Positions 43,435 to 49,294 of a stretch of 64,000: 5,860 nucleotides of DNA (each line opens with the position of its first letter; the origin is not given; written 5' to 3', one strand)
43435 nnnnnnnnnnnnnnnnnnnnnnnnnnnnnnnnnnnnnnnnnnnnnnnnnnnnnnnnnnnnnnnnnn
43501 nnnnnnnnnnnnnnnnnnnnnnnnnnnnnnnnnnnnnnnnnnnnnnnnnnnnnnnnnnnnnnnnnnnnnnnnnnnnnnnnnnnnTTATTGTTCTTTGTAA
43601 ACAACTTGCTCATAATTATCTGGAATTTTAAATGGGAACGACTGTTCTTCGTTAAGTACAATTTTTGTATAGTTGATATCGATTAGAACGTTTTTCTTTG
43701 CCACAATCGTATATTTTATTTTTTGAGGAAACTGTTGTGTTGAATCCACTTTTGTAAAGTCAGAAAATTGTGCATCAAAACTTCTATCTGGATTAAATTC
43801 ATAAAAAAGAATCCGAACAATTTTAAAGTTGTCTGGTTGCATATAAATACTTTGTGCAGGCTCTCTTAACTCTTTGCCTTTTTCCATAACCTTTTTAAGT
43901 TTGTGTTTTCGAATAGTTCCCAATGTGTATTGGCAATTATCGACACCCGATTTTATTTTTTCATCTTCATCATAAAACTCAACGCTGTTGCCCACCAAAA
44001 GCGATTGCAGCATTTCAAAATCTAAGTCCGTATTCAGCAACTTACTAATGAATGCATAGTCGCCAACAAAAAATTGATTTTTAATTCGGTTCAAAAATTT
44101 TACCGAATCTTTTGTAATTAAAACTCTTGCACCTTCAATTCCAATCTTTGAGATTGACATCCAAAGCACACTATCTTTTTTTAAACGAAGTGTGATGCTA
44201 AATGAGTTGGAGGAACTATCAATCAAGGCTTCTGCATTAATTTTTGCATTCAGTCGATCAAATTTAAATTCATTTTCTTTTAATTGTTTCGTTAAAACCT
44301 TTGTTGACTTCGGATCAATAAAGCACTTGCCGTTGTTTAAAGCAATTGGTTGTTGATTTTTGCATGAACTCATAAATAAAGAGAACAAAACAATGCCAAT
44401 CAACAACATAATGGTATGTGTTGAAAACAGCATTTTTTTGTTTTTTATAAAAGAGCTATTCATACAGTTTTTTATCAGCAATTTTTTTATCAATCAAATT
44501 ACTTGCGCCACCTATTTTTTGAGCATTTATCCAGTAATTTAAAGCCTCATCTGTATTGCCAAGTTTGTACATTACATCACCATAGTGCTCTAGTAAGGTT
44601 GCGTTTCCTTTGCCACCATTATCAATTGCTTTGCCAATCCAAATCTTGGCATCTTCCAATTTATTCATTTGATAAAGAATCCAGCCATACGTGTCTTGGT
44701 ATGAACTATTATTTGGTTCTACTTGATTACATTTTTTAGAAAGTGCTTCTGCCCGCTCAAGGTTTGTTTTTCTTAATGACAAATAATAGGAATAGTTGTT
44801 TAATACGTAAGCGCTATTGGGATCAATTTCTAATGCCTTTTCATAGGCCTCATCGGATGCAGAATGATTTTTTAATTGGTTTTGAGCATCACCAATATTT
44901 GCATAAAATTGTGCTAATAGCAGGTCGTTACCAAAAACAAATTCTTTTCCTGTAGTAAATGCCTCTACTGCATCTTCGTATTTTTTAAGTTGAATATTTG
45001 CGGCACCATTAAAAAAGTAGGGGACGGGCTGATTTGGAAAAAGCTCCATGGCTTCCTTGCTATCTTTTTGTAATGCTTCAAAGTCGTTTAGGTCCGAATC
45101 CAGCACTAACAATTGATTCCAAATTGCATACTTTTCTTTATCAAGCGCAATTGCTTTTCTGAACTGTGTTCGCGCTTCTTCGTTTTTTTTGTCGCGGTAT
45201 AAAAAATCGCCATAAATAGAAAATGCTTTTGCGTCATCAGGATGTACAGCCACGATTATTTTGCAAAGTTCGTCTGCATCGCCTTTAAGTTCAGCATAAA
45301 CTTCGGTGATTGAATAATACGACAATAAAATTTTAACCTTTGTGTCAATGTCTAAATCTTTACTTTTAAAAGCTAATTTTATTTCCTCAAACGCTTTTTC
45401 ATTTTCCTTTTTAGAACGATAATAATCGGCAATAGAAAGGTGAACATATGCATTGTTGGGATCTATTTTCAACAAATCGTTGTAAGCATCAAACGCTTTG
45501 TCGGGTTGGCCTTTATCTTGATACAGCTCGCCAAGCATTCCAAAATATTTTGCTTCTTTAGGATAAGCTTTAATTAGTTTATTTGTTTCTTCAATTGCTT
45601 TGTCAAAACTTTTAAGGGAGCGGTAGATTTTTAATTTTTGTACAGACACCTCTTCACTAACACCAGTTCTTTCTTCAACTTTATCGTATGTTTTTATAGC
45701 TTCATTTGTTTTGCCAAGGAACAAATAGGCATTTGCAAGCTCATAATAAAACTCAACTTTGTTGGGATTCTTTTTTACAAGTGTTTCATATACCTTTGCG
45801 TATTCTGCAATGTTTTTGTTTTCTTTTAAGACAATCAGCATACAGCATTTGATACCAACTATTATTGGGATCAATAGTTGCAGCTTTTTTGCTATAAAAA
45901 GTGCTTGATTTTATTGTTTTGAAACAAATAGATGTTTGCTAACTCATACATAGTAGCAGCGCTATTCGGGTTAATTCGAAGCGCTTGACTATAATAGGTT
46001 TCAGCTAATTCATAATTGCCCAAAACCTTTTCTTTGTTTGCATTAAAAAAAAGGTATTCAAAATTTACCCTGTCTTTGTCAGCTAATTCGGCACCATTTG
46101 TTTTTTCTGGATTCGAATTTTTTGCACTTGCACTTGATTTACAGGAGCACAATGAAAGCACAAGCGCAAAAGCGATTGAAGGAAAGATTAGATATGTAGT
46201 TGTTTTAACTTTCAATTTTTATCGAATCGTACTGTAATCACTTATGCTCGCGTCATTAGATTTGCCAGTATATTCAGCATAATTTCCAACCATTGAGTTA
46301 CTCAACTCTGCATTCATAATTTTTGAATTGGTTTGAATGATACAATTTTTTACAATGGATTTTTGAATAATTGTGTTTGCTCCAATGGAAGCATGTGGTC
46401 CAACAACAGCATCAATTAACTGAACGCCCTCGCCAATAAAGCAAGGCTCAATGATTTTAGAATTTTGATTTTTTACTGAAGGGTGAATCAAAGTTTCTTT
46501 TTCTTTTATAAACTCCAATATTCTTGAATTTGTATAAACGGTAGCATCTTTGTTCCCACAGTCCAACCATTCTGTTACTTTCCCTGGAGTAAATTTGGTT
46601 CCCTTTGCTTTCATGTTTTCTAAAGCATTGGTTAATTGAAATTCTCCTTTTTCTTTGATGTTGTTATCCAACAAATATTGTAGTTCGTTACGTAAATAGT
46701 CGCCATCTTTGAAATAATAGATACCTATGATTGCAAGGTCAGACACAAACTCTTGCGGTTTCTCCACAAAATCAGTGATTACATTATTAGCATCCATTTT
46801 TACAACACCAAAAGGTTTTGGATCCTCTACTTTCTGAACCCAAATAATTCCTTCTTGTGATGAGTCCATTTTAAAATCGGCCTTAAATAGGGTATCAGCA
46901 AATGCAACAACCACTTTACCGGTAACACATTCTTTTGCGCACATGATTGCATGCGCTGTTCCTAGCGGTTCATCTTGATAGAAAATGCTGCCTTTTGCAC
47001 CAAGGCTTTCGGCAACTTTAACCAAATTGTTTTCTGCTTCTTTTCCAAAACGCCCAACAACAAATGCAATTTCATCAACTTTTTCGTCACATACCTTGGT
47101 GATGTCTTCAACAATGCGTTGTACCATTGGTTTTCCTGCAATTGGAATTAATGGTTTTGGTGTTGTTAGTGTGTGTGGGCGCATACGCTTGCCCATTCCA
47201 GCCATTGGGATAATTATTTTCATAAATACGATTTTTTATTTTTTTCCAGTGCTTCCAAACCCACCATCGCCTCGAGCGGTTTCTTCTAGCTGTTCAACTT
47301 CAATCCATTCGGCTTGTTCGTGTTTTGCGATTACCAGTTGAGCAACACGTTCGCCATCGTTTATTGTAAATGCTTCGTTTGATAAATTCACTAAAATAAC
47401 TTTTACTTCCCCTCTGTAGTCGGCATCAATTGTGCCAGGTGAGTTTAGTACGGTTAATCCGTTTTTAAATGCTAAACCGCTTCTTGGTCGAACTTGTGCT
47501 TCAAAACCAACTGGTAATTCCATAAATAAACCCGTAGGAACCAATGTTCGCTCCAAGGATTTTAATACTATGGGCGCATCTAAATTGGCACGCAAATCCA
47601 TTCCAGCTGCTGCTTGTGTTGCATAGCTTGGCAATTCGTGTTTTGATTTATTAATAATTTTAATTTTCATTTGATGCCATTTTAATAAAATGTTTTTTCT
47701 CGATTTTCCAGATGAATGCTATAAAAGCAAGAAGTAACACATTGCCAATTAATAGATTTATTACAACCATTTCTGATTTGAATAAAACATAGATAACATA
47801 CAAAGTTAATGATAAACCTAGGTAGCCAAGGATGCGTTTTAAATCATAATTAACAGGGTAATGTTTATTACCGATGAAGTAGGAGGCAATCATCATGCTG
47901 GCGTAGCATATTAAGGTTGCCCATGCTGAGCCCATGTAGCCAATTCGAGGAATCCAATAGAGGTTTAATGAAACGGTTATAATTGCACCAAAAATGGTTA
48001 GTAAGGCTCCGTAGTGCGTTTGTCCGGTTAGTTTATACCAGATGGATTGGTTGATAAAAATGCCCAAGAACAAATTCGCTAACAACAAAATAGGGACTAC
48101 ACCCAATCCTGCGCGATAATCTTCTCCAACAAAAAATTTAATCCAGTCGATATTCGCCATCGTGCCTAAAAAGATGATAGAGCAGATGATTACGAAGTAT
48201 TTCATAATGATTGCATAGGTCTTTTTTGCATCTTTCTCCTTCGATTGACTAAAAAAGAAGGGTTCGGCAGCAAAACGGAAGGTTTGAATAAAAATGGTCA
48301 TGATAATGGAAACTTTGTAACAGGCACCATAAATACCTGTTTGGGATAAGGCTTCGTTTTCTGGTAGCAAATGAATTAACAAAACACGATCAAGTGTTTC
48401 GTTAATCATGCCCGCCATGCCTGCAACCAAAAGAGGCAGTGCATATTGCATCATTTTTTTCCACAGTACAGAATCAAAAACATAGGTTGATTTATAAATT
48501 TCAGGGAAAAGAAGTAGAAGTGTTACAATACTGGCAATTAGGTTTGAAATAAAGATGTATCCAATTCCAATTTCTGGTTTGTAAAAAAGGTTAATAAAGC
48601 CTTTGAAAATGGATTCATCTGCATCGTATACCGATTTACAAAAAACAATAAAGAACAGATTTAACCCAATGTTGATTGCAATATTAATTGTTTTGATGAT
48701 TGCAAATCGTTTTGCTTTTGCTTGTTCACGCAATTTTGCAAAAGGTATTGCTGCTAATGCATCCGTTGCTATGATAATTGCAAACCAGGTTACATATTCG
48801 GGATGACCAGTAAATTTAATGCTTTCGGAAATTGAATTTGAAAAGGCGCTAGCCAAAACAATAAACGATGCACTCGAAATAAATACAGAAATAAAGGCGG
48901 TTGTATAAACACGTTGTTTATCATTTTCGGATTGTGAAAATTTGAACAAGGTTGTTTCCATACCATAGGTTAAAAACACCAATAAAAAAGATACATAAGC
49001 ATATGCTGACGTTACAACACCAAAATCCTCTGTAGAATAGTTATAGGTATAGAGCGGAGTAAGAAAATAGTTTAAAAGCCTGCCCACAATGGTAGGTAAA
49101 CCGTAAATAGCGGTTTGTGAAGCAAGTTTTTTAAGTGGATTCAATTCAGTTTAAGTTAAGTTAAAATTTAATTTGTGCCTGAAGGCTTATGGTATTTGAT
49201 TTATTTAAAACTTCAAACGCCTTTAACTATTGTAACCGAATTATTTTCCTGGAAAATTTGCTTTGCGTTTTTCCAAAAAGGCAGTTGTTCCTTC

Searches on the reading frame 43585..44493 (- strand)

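Call 77: search_protein_families(library=pfam, proteins=[window:43585-44493:-], max_evalue=0.0001)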
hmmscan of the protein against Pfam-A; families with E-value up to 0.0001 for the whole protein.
window:43585-44493:- (302 aa): 1 family
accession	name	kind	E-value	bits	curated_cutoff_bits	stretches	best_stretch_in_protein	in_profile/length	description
PF14125.13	DUF4292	-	8.5e-43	146.9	23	1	76-297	2-209/209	Domain of unknown function (DUF4292)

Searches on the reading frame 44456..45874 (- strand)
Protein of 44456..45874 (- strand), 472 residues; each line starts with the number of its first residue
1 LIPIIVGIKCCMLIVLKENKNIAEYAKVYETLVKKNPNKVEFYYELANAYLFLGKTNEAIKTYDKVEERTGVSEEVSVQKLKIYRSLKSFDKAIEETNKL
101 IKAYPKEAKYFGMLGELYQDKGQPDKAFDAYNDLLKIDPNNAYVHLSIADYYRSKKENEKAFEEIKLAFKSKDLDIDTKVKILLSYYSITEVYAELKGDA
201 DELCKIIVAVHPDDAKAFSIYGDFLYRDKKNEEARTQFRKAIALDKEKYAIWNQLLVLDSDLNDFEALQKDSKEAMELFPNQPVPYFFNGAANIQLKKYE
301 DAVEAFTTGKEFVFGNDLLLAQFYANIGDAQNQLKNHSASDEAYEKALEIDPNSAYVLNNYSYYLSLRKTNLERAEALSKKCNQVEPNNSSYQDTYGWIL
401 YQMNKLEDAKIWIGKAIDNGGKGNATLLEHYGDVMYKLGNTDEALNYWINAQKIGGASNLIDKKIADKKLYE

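Call 77: search_protein_families(library=pfam, proteins=[window:44456-45874:-], max_evalue=0.0001)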
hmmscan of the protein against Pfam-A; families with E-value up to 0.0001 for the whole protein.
window:44456-45874:- (472 aa): 18 families
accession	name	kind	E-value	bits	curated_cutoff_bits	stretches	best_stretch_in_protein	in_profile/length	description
PF07719.23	TPR_2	-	8.9e-28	94.5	27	1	108-141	1-34/34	Tetratricopeptide repeat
PF13181.12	TPR_8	-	3.4e-27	92.7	25.7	1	321-353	1-33/34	Tetratricopeptide repeat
PF13431.12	TPR_17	-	1.1e-25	88.1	24.4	2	29-60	2-33/34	Tetratricopeptide repeat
PF13424.12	TPR_12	-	1.5e-22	80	30.1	0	86-138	22-75/77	Tetratricopeptide repeat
PF00515.34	TPR_1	-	1.5e-21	75.7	27.8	1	321-353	1-33/34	Tetratricopeptide repeat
PF13428.12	TPR_14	-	4.8e-21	73.6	23.5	0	113-146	6-39/44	Tetratricopeptide repeat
PF13432.12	TPR_16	-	5.7e-21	75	32.7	0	89-142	12-65/65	Tetratricopeptide repeat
PF14559.12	TPR_19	-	1.4e-20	73.8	25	0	26-70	11-55/68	Tetratricopeptide repeat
PF13414.12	TPR_11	-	8e-18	64.3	26.8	0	115-150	1-36/42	TPR repeat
PF23914.1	TPR_CcmH_CycH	-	8.1e-17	61.9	42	0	328-409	57-140/158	Cytochrome c-type biogenesis protein H TPR domain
PF13174.12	TPR_6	-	9e-15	54.7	26.3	0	113-140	5-32/33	Tetratricopeptide repeat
PF13429.12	TPR_15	-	3.6e-13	50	26.2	0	80-144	122-182/280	Tetratricopeptide repeat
PF12895.13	ANAPC3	-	3.5e-10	40.5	27.2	0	19-95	2-77/82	Anaphase-promoting complex, cyclosome, subunit 3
PF25063.1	ARM_TT21_C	-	4.1e-07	30.5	35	0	119-248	32-162/209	Tetratricopeptide repeat protein 21 C-terminal ARM domain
PF13371.12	TPR_9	-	5.7e-06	26.7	35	0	83-142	4-63/73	Tetratricopeptide repeat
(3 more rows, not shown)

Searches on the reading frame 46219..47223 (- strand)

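Call 77: search_protein_families(library=pfam, proteins=[window:46219-47223:-], max_evalue=0.0001)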
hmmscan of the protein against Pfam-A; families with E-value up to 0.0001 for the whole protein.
window:46219-47223:- (334 aa): 2 families
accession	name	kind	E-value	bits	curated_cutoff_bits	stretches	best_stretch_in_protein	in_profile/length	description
PF00483.29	NTP_transferase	-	1.7e-29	103.5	21.2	1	4-233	3-240/245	Nucleotidyl transferase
PF12804.13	NTP_transf_3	-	6.8e-07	30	27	1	4-113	2-98/160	MobA-like NTP transferase domain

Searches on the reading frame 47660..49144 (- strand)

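Call 77: search_protein_families(library=pfam, proteins=[window:47660-49144:-], max_evalue=0.0001)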
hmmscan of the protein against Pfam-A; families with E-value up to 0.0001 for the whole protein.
window:47660-49144:- (494 aa): 2 families
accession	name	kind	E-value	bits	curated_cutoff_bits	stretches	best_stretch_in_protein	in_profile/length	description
PF01943.22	Polysacc_synt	-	1.1e-12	48.4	28.2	1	10-297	4-270/274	Polysaccharide biosynthesis protein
PF13440.11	Polysacc_synt_3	-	4.1e-09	36.5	23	1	37-172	7-139/293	Polysaccharide biosynthesis protein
